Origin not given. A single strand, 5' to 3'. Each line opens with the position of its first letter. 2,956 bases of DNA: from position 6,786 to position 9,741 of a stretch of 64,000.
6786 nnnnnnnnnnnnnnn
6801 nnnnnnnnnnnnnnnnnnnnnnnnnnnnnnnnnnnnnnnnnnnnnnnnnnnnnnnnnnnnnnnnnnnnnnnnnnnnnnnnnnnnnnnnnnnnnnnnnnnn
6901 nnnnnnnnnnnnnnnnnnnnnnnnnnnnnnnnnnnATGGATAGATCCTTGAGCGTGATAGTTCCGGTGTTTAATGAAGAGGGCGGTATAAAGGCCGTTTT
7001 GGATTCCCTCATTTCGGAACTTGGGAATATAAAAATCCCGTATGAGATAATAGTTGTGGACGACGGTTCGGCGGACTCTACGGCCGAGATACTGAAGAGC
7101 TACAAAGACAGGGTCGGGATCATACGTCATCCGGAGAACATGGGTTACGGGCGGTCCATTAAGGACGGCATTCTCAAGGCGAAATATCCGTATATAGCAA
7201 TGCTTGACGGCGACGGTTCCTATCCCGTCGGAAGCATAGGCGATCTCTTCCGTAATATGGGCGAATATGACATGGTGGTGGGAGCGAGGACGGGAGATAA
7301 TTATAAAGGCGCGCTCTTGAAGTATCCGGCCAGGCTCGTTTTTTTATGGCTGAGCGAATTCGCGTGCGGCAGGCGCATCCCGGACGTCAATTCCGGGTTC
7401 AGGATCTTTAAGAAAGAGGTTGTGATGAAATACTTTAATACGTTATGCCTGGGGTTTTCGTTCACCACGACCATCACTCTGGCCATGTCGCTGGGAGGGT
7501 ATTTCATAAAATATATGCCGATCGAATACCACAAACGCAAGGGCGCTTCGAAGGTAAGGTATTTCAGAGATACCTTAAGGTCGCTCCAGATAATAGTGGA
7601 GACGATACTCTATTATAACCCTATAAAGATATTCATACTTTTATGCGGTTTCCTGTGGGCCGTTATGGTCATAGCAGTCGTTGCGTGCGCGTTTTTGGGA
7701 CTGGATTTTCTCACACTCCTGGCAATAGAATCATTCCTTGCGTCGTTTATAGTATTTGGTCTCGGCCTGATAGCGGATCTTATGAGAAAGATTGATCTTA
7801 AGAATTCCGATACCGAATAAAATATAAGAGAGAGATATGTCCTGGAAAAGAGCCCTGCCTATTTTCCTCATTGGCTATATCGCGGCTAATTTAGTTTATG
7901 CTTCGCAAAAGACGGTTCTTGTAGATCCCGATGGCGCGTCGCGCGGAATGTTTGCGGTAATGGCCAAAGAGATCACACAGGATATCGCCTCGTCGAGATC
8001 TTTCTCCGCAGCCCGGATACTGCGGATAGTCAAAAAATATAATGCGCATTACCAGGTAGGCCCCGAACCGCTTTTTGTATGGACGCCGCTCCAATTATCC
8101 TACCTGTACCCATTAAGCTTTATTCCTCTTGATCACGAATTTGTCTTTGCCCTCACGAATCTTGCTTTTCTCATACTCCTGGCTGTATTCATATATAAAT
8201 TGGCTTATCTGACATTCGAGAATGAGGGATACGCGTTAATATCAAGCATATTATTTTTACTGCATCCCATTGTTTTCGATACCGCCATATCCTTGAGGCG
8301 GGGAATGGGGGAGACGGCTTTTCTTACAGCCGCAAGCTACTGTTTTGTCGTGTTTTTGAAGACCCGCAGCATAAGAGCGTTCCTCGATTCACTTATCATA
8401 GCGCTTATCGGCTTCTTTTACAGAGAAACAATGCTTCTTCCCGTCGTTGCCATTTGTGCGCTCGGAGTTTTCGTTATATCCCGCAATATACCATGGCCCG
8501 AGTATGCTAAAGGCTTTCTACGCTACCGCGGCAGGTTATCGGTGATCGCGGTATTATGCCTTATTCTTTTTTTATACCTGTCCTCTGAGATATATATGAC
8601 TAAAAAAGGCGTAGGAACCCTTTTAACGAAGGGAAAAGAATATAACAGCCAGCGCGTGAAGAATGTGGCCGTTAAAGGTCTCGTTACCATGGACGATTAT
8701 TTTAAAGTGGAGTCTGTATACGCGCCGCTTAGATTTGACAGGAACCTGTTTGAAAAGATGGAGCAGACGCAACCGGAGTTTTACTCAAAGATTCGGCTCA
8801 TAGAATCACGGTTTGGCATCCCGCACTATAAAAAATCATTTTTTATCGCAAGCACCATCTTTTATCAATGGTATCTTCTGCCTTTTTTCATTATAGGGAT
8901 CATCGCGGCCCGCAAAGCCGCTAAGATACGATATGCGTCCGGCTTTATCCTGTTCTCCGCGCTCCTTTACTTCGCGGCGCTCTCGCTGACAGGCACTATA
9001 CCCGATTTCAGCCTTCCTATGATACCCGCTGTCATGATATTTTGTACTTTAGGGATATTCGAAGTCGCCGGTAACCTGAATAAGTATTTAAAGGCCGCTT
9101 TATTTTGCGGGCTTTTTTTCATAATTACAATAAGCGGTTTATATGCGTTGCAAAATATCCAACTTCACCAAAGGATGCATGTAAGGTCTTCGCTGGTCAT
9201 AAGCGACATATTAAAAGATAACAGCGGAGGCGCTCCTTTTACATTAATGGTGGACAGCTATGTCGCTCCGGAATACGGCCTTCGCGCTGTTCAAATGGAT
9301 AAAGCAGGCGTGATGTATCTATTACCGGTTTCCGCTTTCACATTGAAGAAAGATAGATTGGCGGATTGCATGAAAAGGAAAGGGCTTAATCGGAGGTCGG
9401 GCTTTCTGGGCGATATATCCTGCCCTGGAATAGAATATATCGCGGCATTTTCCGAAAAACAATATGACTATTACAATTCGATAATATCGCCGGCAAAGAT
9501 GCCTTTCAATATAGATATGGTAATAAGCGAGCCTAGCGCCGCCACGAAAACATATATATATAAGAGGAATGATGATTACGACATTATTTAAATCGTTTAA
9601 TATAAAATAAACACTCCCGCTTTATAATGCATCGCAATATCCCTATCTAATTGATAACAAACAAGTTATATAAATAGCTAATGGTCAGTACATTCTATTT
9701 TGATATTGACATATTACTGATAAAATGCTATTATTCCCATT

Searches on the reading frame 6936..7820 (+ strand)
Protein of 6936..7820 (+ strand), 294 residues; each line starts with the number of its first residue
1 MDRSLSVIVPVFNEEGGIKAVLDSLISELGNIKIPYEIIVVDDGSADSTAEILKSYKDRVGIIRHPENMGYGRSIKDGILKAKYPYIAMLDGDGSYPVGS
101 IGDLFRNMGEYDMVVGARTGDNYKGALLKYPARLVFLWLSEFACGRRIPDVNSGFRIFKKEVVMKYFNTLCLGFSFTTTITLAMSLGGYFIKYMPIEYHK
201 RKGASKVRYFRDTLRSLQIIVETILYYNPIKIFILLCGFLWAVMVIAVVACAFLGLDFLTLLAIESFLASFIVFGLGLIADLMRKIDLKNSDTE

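Call 12: search_protein_families(library=pfam, proteins=[window:6936-7820:+])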
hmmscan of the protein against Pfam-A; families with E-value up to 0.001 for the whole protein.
window:6936-7820:+ (294 aa): 3 families
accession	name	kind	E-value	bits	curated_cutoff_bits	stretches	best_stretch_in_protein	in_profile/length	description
PF00535.33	Glycos_transf_2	-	5.6e-30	104.9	23.3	1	6-167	1-168/168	Glycosyl transferase family 2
PF13641.12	Glyco_tranf_2_3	-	5.6e-05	23.7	27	1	5-93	3-96/230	Glycosyltransferase like family 2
PF10111.15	Glyco_tranf_2_2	-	0.00018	21.5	27.3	1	6-94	1-92/276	Glycosyltransferase like family 2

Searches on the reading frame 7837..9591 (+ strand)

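Call 12: search_protein_families(library=pfam, proteins=[window:7837-9591:+])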
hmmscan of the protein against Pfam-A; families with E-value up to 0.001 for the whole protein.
window:7837-9591:+ (584 aa): 1 family
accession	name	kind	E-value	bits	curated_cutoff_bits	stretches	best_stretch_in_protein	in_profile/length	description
PF13231.12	PMT_2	-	0.00084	20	26.1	1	99-215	19-132/160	Dolichyl-phosphate-mannose-protein mannosyltransferase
